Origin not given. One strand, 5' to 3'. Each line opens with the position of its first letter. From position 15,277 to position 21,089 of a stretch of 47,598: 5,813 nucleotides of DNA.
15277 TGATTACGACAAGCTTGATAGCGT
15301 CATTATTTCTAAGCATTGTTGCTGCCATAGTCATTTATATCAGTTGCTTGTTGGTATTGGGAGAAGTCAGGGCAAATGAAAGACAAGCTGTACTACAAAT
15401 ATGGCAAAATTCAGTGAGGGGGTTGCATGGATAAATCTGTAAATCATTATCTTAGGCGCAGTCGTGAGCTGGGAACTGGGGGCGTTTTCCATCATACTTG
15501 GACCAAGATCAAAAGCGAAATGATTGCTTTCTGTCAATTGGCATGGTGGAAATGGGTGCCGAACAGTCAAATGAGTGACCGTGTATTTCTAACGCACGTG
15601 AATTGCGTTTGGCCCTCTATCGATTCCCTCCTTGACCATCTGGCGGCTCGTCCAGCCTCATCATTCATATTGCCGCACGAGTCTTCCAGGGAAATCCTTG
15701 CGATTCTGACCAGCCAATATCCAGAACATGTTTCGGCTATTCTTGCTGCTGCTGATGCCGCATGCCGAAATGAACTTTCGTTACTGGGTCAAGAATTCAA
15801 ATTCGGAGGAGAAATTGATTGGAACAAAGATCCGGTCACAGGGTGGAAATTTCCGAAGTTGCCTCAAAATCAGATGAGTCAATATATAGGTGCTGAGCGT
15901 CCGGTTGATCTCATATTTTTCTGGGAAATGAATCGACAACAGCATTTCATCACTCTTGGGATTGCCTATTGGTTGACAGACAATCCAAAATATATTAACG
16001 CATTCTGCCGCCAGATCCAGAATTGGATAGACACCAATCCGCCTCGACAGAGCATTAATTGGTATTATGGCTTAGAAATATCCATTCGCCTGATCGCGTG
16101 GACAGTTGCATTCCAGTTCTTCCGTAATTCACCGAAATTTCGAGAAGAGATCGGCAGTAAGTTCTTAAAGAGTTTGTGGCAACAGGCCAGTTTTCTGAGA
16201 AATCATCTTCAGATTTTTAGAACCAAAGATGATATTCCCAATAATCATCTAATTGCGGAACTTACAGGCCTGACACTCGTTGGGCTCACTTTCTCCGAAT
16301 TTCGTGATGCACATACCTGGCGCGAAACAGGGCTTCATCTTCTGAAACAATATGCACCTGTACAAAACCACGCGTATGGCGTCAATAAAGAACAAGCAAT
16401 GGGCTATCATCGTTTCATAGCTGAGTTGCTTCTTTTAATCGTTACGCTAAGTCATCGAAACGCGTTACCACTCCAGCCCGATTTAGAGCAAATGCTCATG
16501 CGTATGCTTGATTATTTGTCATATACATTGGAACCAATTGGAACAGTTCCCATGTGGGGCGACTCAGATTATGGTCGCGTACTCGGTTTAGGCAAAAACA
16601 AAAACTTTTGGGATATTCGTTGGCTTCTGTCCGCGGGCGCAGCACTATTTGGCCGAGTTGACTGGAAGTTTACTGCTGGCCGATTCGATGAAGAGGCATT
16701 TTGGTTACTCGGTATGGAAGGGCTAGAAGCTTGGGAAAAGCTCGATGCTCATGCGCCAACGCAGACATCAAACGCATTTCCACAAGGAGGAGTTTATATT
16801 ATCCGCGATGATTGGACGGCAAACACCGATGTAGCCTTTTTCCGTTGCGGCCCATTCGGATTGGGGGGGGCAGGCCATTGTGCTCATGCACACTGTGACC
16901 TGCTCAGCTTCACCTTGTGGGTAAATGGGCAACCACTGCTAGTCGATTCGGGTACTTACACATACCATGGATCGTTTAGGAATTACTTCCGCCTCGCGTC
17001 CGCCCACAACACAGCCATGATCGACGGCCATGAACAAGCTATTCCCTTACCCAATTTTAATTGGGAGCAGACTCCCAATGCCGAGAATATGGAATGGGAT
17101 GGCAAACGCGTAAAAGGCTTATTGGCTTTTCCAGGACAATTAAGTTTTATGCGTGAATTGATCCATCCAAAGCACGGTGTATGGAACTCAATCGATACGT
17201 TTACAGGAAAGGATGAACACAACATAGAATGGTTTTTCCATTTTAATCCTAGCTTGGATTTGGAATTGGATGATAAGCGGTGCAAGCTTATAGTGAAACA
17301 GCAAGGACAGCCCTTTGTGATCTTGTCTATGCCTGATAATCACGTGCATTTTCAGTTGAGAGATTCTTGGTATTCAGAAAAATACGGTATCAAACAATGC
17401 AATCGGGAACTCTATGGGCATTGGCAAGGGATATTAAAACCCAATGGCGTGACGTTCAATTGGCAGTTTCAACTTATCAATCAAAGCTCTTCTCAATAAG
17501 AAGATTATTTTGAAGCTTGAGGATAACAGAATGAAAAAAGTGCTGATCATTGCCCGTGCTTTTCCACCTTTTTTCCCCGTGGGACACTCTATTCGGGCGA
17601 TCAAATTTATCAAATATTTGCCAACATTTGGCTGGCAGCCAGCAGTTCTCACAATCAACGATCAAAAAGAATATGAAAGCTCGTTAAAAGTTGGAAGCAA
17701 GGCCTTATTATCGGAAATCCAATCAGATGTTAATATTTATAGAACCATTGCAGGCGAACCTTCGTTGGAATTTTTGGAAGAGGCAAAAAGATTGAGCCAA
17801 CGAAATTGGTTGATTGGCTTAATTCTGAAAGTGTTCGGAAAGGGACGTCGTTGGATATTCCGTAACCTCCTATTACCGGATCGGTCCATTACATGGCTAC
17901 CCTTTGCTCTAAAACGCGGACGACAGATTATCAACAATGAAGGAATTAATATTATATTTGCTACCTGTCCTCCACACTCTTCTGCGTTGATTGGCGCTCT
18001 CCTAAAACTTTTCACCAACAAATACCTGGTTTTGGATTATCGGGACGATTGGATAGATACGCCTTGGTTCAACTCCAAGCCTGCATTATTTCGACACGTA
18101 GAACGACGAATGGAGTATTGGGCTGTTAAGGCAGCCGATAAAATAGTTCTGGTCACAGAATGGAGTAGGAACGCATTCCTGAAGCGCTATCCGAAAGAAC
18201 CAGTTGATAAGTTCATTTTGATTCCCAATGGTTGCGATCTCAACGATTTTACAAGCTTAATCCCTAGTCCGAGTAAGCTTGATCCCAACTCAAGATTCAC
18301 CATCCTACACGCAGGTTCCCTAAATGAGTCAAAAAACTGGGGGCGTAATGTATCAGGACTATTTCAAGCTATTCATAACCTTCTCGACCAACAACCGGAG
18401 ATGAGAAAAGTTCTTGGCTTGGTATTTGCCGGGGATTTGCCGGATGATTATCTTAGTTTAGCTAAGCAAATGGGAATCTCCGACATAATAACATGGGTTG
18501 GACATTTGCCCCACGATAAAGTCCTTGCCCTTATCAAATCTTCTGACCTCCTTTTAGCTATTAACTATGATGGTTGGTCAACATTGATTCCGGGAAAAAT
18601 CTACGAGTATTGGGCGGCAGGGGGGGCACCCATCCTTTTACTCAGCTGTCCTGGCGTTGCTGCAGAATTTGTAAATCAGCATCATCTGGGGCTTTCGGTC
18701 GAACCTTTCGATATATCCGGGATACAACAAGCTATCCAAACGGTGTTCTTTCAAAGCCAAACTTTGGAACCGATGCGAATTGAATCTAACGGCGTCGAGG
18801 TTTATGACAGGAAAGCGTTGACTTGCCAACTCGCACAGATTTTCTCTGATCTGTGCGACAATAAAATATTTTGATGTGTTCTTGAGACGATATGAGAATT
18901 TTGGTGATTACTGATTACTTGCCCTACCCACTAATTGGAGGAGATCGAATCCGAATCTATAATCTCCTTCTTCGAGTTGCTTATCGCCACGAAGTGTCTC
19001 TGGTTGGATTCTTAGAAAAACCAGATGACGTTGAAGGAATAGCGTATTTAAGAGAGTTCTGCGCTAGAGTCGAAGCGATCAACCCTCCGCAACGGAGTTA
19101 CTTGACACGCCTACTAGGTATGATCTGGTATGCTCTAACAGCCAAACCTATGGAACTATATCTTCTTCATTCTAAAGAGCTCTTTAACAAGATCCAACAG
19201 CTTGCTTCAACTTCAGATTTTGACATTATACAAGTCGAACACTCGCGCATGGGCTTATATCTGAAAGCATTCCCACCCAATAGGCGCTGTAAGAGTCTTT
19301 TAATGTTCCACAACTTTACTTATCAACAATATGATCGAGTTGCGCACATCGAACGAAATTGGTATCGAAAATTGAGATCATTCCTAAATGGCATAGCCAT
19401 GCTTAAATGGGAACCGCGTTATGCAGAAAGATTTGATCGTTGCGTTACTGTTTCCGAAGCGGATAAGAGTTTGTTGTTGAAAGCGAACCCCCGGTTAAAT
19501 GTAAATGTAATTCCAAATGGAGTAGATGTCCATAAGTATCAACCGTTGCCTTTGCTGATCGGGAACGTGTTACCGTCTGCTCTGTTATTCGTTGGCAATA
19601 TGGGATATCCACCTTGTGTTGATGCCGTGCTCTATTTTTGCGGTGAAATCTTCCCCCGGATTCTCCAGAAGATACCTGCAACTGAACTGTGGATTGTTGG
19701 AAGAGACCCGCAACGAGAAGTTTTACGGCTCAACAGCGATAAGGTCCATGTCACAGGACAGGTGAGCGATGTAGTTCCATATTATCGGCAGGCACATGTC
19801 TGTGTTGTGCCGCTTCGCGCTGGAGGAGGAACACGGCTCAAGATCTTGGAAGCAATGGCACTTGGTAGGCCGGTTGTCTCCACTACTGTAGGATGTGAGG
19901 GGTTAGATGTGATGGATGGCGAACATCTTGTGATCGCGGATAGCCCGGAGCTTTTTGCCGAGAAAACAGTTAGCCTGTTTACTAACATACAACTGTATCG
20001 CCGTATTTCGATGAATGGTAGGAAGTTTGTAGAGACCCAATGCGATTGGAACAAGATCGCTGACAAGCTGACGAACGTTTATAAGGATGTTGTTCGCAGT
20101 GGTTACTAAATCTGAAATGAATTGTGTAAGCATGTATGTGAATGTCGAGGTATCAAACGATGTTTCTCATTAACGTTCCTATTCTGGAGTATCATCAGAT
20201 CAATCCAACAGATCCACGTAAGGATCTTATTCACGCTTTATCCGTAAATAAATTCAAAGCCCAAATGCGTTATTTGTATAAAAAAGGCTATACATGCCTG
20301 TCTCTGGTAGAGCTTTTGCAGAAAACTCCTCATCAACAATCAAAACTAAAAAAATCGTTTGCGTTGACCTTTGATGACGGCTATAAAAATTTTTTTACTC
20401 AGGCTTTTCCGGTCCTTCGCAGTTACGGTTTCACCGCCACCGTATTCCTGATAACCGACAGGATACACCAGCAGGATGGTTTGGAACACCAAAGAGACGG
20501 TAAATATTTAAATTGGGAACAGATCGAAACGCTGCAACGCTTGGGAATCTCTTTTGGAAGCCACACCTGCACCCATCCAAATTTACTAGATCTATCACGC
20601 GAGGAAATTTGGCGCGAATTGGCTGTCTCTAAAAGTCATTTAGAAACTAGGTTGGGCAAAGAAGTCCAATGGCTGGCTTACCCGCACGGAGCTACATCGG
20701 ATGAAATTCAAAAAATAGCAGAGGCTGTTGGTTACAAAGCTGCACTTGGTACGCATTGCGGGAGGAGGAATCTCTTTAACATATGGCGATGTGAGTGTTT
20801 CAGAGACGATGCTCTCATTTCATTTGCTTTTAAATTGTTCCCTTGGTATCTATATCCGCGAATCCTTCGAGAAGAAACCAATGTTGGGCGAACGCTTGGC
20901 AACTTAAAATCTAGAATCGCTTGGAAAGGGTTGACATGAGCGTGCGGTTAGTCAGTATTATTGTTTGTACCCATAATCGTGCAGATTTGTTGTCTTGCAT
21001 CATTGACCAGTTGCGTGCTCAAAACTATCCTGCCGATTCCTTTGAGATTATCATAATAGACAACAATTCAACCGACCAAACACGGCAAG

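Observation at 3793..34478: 94-bp direct repeat brackets the whole glycan cluster: island-like insertion at the 3' end of the radical-SAM gene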

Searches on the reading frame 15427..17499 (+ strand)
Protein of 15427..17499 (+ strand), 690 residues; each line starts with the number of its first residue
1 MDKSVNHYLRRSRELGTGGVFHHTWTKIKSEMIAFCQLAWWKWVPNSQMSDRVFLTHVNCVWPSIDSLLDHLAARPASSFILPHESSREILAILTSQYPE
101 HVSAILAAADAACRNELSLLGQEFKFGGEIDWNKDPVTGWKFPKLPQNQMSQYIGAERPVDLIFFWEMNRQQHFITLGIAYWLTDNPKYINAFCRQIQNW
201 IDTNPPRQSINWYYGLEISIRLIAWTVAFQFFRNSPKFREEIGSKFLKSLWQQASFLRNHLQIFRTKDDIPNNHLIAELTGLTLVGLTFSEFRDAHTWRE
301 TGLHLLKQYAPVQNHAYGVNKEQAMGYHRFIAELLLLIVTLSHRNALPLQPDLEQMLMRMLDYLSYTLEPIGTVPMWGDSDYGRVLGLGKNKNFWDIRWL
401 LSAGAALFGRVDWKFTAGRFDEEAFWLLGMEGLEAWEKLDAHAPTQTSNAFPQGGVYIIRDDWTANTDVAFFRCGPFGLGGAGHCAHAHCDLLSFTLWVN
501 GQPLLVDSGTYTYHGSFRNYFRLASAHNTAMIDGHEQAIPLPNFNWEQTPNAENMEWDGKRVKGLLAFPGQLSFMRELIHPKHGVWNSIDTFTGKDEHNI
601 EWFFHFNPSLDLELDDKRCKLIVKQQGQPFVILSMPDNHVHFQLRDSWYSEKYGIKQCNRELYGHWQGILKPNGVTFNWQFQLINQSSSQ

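Call 16: search_protein_families(library=pfam, proteins=[window:15427-17499:+])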
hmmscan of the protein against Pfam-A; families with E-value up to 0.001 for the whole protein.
window:15427-17499:+ (690 aa): 2 families
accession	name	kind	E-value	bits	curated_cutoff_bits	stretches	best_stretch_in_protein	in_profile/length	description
PF07940.18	Hepar_II_III_C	-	4.4e-36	125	24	1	444-657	2-216/237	Heparinase II/III-like, C-terminal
PF16889.11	Hepar_II_III_N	-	9.1e-35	121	22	1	122-382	76-315/340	Heparinase II/III N-terminus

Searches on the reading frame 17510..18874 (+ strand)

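Call 16: search_protein_families(library=pfam, proteins=[window:17510-18874:+])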
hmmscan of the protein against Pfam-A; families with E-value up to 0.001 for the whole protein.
window:17510-18874:+ (454 aa): 4 families
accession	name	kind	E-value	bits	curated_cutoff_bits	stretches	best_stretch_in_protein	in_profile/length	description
PF13692.12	Glyco_trans_1_4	-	7.4e-10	39.7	27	1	263-411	2-138/142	Glycosyl transferases group 1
PF13439.12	Glyco_transf_4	-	1.4e-08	35.4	28.5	1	119-245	46-169/170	Glycosyltransferase Family 4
PF00534.26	Glycos_transf_1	-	2.5e-08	34.1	26.4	1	260-413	13-156/172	Glycosyl transferases group 1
PF13579.12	Glyco_trans_4_4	-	0.00014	22.7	29.7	1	128-241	55-158/158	Glycosyl transferase 4-like domain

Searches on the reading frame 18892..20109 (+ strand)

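Call 16: search_protein_families(library=pfam, proteins=[window:18892-20109:+])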
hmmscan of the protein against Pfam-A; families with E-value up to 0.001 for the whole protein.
window:18892-20109:+ (405 aa): 4 families
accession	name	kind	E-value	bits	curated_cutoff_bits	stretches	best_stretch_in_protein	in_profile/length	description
PF13692.12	Glyco_trans_1_4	-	1.6e-29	103.4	27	1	230-365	3-142/142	Glycosyl transferases group 1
PF00534.26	Glycos_transf_1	-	4e-12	46.5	26.4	1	253-378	36-171/172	Glycosyl transferases group 1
PF13439.12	Glyco_transf_4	-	8.2e-11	42.7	28.5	1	89-214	52-169/170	Glycosyltransferase Family 4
PF13524.12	Glyco_trans_1_2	-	3.3e-06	27.6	25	1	266-393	17-142/144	Glycosyl transferase-like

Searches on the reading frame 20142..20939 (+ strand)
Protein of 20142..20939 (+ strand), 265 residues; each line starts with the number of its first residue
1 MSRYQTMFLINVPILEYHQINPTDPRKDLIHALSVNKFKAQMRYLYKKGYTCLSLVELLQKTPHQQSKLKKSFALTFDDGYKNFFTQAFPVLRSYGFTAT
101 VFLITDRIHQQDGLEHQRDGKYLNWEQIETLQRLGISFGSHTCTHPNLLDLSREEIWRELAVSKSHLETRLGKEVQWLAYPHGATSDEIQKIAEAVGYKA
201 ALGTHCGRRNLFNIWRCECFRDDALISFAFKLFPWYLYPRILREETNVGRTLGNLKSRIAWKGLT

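Call 16: search_protein_families(library=pfam, proteins=[window:20142-20939:+])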
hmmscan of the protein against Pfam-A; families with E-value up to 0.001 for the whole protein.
window:20142-20939:+ (265 aa): 1 family
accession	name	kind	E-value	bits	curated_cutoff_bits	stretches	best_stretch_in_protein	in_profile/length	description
PF01522.26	Polysacc_deac_1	-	2.2e-30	105.6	23.1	1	68-200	4-123/124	Polysaccharide deacetylase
